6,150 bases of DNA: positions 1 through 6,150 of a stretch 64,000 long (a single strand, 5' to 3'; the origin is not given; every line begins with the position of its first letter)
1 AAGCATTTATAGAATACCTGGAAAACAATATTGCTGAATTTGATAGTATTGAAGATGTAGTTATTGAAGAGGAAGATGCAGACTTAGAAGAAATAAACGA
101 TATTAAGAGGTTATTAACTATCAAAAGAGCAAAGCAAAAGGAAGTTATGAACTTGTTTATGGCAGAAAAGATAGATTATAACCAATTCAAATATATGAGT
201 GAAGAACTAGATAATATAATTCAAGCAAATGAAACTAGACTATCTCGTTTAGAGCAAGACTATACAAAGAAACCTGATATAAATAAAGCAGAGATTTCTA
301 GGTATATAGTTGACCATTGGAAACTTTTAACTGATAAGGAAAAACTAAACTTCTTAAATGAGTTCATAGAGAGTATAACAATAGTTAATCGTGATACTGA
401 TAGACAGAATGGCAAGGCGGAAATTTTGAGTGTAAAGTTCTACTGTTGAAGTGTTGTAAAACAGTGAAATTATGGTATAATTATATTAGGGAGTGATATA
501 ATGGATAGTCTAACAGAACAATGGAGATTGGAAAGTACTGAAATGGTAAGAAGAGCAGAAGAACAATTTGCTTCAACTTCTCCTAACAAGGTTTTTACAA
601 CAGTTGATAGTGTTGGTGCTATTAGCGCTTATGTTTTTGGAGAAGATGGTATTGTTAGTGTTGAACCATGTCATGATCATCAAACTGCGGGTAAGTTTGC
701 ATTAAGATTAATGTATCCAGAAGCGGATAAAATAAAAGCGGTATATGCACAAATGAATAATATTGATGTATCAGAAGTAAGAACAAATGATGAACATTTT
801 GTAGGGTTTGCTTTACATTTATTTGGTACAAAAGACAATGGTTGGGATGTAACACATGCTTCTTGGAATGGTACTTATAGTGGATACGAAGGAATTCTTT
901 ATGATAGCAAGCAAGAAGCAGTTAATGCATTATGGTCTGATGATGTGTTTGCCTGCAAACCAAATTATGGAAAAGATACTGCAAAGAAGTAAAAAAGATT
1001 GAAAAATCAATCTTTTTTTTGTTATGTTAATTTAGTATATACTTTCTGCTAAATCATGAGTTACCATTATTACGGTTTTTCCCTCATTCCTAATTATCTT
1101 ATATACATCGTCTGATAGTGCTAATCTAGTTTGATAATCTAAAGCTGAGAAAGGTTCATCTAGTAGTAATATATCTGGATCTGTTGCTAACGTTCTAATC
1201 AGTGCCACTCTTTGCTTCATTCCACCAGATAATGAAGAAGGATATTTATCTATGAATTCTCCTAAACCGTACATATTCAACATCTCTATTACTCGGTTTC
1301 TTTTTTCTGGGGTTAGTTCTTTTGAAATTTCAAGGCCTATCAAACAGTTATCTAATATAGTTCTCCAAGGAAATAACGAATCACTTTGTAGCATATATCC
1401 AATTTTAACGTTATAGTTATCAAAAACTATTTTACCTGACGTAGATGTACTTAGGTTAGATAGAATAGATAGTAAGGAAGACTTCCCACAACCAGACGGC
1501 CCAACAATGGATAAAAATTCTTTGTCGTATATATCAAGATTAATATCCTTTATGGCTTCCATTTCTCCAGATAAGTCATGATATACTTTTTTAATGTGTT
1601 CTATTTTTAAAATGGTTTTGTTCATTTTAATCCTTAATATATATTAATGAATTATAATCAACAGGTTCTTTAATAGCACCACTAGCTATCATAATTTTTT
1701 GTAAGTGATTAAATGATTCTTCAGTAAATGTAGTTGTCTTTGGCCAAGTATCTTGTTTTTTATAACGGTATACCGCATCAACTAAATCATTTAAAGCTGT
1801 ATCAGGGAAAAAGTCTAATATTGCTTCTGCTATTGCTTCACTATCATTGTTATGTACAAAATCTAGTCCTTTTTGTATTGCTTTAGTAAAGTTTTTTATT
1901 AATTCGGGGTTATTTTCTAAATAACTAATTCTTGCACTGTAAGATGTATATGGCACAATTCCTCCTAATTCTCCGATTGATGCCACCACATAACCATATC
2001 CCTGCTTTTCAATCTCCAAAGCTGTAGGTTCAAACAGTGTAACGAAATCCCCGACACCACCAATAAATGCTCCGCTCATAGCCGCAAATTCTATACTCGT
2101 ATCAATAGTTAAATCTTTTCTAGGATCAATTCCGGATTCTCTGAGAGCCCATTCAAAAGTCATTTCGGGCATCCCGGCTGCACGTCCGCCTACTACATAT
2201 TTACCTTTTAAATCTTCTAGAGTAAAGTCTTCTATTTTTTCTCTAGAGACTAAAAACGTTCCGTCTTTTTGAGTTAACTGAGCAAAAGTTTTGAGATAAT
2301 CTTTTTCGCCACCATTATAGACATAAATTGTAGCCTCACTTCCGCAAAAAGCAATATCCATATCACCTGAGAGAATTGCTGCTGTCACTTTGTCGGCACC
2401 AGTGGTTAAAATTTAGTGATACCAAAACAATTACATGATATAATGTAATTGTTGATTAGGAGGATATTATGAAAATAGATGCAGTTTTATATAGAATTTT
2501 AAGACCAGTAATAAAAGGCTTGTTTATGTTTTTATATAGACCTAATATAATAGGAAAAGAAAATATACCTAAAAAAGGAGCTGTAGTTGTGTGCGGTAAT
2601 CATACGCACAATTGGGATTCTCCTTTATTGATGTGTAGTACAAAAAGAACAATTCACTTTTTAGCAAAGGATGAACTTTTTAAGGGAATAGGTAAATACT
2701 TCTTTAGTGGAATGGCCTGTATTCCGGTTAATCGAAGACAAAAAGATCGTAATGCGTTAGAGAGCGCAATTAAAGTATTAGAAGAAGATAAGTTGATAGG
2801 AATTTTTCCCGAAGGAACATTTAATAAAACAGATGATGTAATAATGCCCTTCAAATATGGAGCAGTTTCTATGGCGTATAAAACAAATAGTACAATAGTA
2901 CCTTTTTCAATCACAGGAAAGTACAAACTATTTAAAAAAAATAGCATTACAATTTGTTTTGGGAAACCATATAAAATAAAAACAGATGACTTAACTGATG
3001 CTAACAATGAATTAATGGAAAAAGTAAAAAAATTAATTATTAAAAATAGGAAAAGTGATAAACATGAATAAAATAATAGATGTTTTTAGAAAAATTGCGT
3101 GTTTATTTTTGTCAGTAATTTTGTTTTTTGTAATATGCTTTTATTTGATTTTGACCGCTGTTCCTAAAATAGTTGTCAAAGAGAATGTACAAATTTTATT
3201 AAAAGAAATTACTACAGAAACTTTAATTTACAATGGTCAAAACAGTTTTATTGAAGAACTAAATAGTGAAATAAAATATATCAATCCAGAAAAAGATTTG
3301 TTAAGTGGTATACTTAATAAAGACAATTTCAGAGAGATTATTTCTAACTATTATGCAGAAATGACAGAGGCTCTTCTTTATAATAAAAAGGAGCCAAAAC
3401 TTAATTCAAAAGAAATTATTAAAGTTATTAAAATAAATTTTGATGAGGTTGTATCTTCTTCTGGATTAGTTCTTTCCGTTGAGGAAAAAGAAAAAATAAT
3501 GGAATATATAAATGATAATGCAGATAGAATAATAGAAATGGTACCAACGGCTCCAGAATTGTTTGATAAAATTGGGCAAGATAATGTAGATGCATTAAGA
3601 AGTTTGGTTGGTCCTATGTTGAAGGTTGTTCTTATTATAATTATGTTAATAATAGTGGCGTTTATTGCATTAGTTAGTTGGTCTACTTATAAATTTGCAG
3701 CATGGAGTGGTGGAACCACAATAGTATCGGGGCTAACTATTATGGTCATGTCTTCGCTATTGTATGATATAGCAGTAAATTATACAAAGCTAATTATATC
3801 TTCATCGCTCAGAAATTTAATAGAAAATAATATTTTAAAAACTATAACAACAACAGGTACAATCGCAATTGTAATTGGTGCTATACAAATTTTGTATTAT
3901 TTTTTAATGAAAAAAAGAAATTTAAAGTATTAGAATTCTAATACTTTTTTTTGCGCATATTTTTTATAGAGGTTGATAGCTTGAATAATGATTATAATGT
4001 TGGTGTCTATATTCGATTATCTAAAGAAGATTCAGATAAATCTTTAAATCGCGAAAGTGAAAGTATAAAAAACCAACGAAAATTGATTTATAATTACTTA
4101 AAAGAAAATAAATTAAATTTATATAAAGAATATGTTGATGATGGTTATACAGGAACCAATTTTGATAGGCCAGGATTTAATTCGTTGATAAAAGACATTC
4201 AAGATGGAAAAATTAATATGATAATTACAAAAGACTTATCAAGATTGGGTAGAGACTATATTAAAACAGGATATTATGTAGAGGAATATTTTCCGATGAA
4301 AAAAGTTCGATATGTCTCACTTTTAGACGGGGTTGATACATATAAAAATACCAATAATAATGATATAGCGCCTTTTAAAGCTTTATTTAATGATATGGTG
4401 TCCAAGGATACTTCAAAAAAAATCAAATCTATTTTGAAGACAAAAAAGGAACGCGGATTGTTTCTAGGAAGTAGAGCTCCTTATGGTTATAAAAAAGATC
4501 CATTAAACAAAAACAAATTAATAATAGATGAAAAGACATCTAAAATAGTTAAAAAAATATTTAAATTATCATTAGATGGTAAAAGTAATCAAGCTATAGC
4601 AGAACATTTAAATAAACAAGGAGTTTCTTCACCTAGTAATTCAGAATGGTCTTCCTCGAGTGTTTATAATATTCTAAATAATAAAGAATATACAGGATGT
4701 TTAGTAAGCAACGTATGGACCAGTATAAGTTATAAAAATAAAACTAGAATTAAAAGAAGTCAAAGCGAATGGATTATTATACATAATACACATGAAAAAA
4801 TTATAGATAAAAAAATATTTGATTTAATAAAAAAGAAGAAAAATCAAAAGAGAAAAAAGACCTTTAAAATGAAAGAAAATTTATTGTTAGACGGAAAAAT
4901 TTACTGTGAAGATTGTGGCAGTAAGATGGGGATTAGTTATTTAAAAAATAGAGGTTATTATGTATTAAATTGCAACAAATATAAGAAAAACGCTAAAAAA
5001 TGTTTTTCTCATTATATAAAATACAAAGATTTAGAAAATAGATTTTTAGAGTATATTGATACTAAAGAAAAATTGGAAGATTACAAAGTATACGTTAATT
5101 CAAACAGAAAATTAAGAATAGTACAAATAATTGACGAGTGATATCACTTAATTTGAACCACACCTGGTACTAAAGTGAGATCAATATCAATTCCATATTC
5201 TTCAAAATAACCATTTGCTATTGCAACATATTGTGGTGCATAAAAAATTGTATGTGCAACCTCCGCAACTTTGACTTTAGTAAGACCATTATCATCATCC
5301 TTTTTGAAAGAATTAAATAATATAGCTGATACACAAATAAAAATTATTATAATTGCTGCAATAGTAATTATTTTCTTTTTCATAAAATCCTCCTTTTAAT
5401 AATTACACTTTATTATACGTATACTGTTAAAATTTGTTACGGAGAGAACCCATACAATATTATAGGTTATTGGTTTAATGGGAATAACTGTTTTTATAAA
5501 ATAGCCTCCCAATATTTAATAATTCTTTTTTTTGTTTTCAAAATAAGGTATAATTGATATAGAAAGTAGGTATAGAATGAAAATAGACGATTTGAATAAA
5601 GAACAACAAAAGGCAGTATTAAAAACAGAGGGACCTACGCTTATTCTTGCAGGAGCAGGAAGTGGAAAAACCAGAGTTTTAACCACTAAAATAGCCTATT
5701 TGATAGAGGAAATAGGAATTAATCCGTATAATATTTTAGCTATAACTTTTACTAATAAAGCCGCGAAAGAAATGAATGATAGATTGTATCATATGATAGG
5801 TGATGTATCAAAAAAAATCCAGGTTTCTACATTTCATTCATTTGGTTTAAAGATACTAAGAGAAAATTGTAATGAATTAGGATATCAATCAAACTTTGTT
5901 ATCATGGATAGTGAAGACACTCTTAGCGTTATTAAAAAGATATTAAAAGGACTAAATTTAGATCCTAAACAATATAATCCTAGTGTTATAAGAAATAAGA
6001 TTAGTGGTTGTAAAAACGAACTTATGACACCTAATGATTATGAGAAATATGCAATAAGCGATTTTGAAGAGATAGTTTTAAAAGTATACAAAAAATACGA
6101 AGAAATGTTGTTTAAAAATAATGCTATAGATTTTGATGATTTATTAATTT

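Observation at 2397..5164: A 2.76-kb serine-recombinase mini-element splits an ABC binding-protein gene; precise excision would rebuild the ORF in frame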

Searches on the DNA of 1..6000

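Call 62: search_rna_families(source=window, start=1, end=6000, threshold=evalue, max_evalue=1)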
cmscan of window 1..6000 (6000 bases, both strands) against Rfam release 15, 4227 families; matches with E-value up to 1: 3.
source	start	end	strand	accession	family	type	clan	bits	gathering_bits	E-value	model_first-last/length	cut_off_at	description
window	2571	2632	+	RF00854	mir-5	Gene; miRNA;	-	23.3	75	0.46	1-70/70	no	mir-5 microRNA precursor family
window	3247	3275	-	RF01350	CRISPR-DR41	Gene; CRISPR;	-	22.8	36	0.41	1-29/29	no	CRISPR RNA direct repeat element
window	3364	3420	+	RF00032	Histone3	Cis-reg;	-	19.3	34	0.14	1-46/46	no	Histone 3' UTR stem-loop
